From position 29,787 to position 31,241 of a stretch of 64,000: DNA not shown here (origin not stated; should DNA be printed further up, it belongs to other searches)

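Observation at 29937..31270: RNA ligase fused to a tRNA-binding (Myf/EMAP-type) OB domain, followed by a coupled zinc-ribbon protein: putative tRNA-repair enzyme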

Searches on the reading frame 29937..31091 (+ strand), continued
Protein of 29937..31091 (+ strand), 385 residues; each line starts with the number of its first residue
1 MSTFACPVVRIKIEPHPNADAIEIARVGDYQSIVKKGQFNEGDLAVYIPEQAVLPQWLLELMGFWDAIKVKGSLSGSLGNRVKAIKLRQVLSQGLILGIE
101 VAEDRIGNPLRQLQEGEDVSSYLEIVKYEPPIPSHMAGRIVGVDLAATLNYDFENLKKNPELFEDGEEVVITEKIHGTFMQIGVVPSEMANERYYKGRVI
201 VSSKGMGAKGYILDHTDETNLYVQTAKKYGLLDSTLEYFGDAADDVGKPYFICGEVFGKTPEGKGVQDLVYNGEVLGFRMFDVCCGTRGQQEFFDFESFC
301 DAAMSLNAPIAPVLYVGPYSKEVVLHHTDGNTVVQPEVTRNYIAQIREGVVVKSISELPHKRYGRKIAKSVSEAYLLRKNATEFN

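Call 21: find_encoding_contigs(protein=P0002, flank=6000, max_places=2)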
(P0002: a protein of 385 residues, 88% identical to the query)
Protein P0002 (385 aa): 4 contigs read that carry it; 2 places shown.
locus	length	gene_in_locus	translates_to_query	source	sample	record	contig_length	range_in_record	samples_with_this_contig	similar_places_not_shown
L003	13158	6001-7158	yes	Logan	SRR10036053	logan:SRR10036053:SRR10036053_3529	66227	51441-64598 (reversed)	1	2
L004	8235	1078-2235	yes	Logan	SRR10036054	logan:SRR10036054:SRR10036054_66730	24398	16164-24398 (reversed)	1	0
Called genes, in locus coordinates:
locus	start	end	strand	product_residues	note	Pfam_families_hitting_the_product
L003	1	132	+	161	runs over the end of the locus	-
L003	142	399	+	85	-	-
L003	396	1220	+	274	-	PF02511:Thy1 (weak)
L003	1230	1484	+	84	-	-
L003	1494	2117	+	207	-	-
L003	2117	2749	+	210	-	PF13521:AAA_28 (weak)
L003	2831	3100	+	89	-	-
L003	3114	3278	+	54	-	-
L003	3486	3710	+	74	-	PF20189:DUF6552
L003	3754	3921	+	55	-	-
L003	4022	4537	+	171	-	PF18757:Nmad5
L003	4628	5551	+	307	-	-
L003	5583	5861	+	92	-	-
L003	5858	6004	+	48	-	-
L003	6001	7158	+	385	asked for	PF21189:PHA02142, PF09414:RNA_ligase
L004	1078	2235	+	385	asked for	PF21189:PHA02142, PF09414:RNA_ligase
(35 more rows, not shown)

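Call 22: find_encoding_contigs(protein=P0012, flank=6000, max_places=2)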
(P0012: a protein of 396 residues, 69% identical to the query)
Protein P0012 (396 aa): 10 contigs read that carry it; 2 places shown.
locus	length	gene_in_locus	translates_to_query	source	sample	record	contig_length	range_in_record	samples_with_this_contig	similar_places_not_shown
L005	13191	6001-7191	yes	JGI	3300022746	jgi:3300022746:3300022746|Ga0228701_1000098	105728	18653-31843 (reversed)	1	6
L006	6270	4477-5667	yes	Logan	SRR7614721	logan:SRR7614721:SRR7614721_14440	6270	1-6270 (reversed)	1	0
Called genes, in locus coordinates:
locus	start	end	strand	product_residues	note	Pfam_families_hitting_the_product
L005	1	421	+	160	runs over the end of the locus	-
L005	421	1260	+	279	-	PF02511:Thy1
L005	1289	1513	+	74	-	-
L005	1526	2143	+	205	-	-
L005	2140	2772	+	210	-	PF13521:AAA_28 (weak)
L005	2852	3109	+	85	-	-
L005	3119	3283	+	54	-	-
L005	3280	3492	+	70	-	-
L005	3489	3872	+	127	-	PF26092:T4_Y16D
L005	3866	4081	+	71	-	-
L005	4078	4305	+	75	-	PF20189:DUF6552 (weak)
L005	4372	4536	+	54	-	-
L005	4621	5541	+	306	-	-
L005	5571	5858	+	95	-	-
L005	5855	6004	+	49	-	-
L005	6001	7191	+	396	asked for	PF21189:PHA02142, PF09414:RNA_ligase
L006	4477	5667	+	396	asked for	PF21189:PHA02142, PF09414:RNA_ligase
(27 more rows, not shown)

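Call 23: find_encoding_contigs(protein=P0112, flank=6000, max_places=2)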
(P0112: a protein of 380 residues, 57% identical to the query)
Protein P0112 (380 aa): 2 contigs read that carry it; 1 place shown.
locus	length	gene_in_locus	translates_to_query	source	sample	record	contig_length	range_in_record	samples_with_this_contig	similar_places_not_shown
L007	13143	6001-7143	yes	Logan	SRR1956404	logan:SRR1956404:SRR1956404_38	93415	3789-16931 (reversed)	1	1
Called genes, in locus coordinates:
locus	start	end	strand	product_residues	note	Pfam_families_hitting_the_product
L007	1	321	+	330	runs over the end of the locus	PF00268:Ribonuc_red_sm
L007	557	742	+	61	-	-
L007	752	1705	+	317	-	PF02511:Thy1 (weak)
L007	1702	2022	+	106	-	-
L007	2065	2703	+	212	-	-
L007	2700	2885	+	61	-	-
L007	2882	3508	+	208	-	PF13521:AAA_28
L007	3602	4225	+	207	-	PF18757:Nmad5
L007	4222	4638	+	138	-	-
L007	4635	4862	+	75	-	-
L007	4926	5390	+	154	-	-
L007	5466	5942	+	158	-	-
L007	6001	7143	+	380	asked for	PF21189:PHA02142, PF09414:RNA_ligase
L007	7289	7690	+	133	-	-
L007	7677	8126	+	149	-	-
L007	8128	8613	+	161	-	-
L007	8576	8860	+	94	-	PF01139:RtcB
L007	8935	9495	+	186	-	PF00929:RNase_T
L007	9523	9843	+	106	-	-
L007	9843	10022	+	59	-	-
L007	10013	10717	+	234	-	PF00075:RNase_H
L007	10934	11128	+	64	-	-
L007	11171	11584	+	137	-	PF10765:Phage_P22_NinX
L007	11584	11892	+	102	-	-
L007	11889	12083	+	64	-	-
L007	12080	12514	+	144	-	-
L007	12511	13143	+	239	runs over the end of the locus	-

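Call 27: find_related_loci(query=window:29937-31091:+, collection=viral_contigs, flank=4000)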
Query window:29937-31091:+ (385 aa) in viral_contigs; peptide patterns used: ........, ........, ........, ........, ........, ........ (x = any residue, [..] = any of these).
6 stretches matched a pattern; 1 encode a relative of the query (tblastn E <= 1e-3); 1 distinct loci.
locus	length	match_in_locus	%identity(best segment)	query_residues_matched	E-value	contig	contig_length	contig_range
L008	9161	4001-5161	40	12-385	3e-74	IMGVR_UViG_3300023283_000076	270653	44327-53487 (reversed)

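Call 30: find_related_loci(query=A1, collection=viral_contigs, flank=4000)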
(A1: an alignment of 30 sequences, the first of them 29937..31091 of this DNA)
Query A1 (385 aa) in viral_contigs; peptide patterns used: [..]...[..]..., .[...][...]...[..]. (x = any residue, [..] = any of these).
287 stretches matched a pattern; 147 encode a relative of the query (tblastn E <= 1e-3); the best 80 are kept; 80 distinct loci.
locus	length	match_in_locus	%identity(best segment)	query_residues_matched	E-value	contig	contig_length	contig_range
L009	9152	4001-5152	74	1-385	0e+0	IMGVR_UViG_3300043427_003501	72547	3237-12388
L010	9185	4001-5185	66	1-384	4e-172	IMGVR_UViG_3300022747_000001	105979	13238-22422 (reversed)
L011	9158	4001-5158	58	1-385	2e-144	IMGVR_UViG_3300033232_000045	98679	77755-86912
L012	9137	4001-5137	58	1-384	4e-137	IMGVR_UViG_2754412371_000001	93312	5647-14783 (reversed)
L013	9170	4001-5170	54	1-384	1e-130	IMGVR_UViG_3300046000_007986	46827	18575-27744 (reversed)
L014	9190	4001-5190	60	1-384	4e-131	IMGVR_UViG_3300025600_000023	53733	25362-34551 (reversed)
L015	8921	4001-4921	58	67-385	1e-113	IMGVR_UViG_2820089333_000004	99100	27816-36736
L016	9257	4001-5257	47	1-384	7e-113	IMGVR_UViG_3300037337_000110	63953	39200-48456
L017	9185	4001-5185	56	1-384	5e-138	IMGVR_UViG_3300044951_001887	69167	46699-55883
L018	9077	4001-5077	42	1-385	4e-80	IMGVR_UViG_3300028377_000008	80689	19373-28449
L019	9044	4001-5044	41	8-385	1e-76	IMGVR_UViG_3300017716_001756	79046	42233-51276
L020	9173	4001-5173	40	1-384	9e-74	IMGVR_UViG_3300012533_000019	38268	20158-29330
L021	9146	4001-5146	38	1-385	1e-72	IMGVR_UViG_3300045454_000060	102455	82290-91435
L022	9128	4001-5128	41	1-384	4e-77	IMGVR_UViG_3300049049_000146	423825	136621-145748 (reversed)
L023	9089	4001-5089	39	1-385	6e-70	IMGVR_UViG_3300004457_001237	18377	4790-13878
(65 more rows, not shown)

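Call 39: predict_structure(alignment_id=A1)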
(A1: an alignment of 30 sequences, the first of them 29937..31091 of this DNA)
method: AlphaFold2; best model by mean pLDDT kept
length: 385 residues; sequences in the alignment: 30
mean_pLDDT: 85.9   pTM: 0.68
mean pLDDT of the five models: 85.9, 85.5, 76.2, 70.8, 70.6
residues with pLDDT >= 90: 211; 70-90: 123; 50-70: 41; < 50: 10
segments of 3 or more residues with pLDDT < 50: 379-385
pLDDT, mean of each block of 10 residues (from residue 1): 78 91 88 91 90 91 90 89 87 88 60 81 85 72 92 85 93 88 97 96 89 91 94 98 97 92 76 86 92 96 96 94 85 61 68 91 89 58 32
secondary structure, 60 per line:
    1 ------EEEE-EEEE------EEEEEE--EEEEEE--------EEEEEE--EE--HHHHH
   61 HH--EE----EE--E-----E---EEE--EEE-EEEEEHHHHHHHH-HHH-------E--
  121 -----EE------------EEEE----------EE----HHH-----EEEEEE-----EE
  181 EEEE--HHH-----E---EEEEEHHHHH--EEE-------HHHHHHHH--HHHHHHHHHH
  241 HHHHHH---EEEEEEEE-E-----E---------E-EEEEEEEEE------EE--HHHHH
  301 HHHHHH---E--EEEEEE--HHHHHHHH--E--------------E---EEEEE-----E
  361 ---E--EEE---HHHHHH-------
elements in order: E7-10 E12-15 E22-27 E30-35 E44-49 H56-62 E85-87 E90-92 E94-98 H99-106 E140-143 E168-173 E179-184 E199-203 H204-208 E211-213 H221-228 H231-246 E250-257 E277-285 H296-306 E313-318 H321-328 E350-354 E367-369 H373-378

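Call 42: fold_search(model_id=the predicted structure, library=pdb)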
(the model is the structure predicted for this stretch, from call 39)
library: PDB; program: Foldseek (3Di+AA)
matches with E <= 10: 547; with E <= 0.001: 36
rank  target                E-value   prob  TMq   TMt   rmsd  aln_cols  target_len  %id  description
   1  6vte                  1.2e-20  1.00  0.47  0.53  12.7       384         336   22  Naegleria gruberi RNA Ligase K170M mutant with AMP and Mn (released 2020-04-08)
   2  6vt4                  1.9e-20  1.00  0.46  0.53  12.8       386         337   22  Naegleria gruberi RNA ligase R149A mutant apo (released 2020-04-08)
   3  6vt3                  4.2e-20  1.00  0.46  0.51  12.8       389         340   21  Naegleria gruberi RNA ligase K326A mutant apo (released 2020-04-08)
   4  6vt8                  4.2e-20  1.00  0.46  0.52  12.8       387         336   22  Naegleria gruberi RNA ligase E312A mutant with AMP and Mn (released 2020-04-08)
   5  6vt9                  5.0e-20  1.00  0.46  0.53  12.7       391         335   20  Naegleria gruberi RNA ligase E227A mutant with ATP and Mn (released 2020-04-08)
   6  6vt0                  1.5e-19  1.00  0.46  0.52  13.0       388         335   21  Naegleria gruberi RNA ligase K170A mutant apo (released 2020-04-08)
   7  5cou                  1.6e-19  1.00  0.44  0.49  12.9       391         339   22  Structure and mechanism of a eukaryal nick-sealing RNA ligase K170M+ATP (released 2015-10-28)
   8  6vt1_A                1.6e-19  1.00  0.47  0.53  12.7       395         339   21  Naegleria gruberi RNA ligase D172A mutant apo (released 2020-04-08)
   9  6vtd                  1.6e-19  1.00  0.45  0.51  12.6       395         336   21  Naegleria gruberi RNA ligase R149A mutant with ATP and Mn (released 2020-04-08)
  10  5cot                  1.8e-19  1.00  0.46  0.52  12.8       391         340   22  Structure and mechanism of a eukaryal nick-sealing RNA ligase (released 2015-10-28)
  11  6vt5                  1.9e-19  1.00  0.46  0.53  12.8       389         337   21  Naegleria gruberi RNA ligase R4a K121A mutant apo (released 2020-04-08)
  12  6vtf_A                1.5e-18  1.00  0.45  0.51  12.8       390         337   22  Naegleria gruberi RNA ligase with PPi (released 2020-04-08)
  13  6vtg_A                2.3e-18  1.00  0.44  0.49  12.9       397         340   21  Naegleria gruberi RNA ligase E227A mutant apo (released 2020-04-08)
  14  2hvr_A                1.5e-08  1.00  0.43  0.52   4.4       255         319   22  Structure of T4 RNA Ligase 2 with Nicked 5'-Adenylated nucleic acid duplex containing a 3'-deoxyribonucleotide at the  (released 2006-10-17)
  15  2hvq                  1.7e-08  1.00  0.44  0.52   7.3       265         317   20  Structure of Adenylated full-length T4 RNA Ligase 2 (released 2006-10-17)
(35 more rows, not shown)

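Call 44: search_solved_structures(query=A1, max_evalue=0.01, show_alignments=1)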
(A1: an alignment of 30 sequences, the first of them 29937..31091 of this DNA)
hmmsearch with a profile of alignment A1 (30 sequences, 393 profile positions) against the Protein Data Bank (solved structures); distinct sequences matched with E-value up to 0.01: 11.
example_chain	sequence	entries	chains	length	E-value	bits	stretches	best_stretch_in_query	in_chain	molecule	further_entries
6vt4_A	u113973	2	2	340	9.2e-16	60.9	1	13-192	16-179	RNA Ligase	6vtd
5cot_A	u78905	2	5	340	1e-15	60.8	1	13-192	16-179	Naegleria gruberi RNA ligase | RNA ligase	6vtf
6vt1_A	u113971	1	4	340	1.3e-15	60.4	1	13-192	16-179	RNA Ligase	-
6vt9_A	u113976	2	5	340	1.4e-15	60.3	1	13-192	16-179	RNA ligase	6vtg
6vt3_A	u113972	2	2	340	2e-15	59.8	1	13-192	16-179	RNA Ligase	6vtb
6vt8_A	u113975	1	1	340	4e-15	58.8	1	13-192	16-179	RNA Ligase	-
6vt0_A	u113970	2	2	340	7.3e-15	57.9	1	13-187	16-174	RNA Ligase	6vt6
5cou_A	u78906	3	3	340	7.8e-15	57.9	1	13-185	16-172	Naegleria gruberi RNA ligase | RNA ligase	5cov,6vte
6vt5_A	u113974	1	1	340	1.2e-14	57.3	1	12-192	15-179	RNA Ligase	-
1s68_A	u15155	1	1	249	0.00034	22.8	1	243-331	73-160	RNA Ligase 2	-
2hvq_A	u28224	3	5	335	0.00065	21.9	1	244-331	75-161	Hypothetical 37.6 kDa protein in Gp24-hoc intergenic region | T4 RNA ligase 2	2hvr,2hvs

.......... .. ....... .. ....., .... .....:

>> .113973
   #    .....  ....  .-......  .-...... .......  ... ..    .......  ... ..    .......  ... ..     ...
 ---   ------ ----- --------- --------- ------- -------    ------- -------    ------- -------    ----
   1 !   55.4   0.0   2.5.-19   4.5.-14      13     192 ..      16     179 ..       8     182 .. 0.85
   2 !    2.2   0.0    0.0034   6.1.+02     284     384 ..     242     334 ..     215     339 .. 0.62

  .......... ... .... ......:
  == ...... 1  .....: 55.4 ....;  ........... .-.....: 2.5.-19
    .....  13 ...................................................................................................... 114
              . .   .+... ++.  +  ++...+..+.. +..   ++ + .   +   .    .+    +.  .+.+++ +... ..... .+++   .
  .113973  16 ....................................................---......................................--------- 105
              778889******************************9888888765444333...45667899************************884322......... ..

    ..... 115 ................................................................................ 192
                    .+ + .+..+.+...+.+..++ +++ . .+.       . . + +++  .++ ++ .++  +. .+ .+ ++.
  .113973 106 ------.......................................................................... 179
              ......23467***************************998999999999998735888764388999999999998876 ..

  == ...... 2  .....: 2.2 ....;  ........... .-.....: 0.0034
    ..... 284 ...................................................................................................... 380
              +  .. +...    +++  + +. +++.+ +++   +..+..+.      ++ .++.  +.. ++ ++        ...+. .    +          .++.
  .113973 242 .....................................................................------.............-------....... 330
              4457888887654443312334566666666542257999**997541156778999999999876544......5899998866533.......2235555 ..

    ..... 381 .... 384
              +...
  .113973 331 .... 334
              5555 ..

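Call 45: find_related_loci(query=A1, collection=genome_contigs, flank=3000)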
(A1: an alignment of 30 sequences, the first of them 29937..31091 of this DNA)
Query A1 (385 aa) in genome_contigs; peptide patterns used: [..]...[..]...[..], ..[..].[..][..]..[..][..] (x = any residue, [..] = any of these).
152 stretches matched a pattern; 105 encode a relative of the query (tblastn E <= 1e-3); the best 80 are kept; 80 distinct loci.
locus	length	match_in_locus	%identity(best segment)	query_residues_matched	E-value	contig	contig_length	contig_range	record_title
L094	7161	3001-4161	55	1-384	5e-134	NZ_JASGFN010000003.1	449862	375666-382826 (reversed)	MAG: Paraburkholderia sp. isolate 1H005 JMF-2111-06-0001.hyb.bin.5_2, whole genome shotgun sequence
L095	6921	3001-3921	58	67-385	9e-114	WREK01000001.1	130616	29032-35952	MAG: Betaproteobacteria bacterium isolate Lab288P3bin88 Ga0123353_10000052, whole genome shotgun sequence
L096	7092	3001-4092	45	1-385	5e-96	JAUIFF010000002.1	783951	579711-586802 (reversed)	MAG: Polyangia bacterium isolate 8_bin.71 NODE_9_length_783951_cov_8.085327, whole genome shotgun sequence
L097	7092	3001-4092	46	1-385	6e-96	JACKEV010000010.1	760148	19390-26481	MAG: Alphaproteobacteria bacterium isolate HK-STAS-MYXO-43 HK-STAS-MYXO-43_10, whole genome shotgun sequence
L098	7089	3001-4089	46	1-385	3e-94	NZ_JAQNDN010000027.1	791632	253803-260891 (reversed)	Nannocystis radixulma strain NCELM 000006Farrow, whole genome shotgun sequence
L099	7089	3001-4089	46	1-385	1e-93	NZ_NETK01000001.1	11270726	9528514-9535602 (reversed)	Nannocystis exedens strain DSM 71 utg0, whole genome shotgun sequence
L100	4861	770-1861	45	1-385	9e-93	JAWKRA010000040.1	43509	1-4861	MAG: Nannocystaceae bacterium isolate ABC2.134 ABC2.134.fa-40, whole genome shotgun sequence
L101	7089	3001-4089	45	1-385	1e-92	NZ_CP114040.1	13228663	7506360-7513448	Nannocystis punicea strain FL3 chromosome, complete genome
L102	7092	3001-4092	44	1-385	2e-92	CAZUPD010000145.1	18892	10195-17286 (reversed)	MAG TPA_asm: uncultured Nannocystaceae bacterium isolate SRP334346_co1_110 genome assembly, contig: NODE_2518_length_188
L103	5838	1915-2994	46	1-385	4e-92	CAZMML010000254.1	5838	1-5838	MAG TPA_asm: uncultured Nannocystis sp. isolate binchicken_co118_275 genome assembly, contig: NODE_18814_length_5838_cov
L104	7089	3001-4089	45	1-385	2e-91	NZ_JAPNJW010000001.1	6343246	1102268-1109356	Nannocystis sp. RBIL2 ctg.s1.000000F, whole genome shotgun sequence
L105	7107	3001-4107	43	6-385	5e-91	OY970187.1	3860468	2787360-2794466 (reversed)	MAG: Rubricoccaceae bacterium isolate MFD03250.bin.2.52 genome assembly, chromosome: 1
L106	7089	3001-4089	44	1-385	1e-90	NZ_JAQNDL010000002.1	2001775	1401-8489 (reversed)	Nannocystis bainbridge strain BB15-2 000002Farrow, whole genome shotgun sequence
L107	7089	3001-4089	45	1-385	2e-90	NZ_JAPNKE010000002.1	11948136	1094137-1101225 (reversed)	Nannocystis pusilla strain Na p29 contig_2, whole genome shotgun sequence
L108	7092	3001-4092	44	1-385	5e-90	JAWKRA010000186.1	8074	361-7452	MAG: Nannocystaceae bacterium isolate ABC2.134 ABC2.134.fa-186, whole genome shotgun sequence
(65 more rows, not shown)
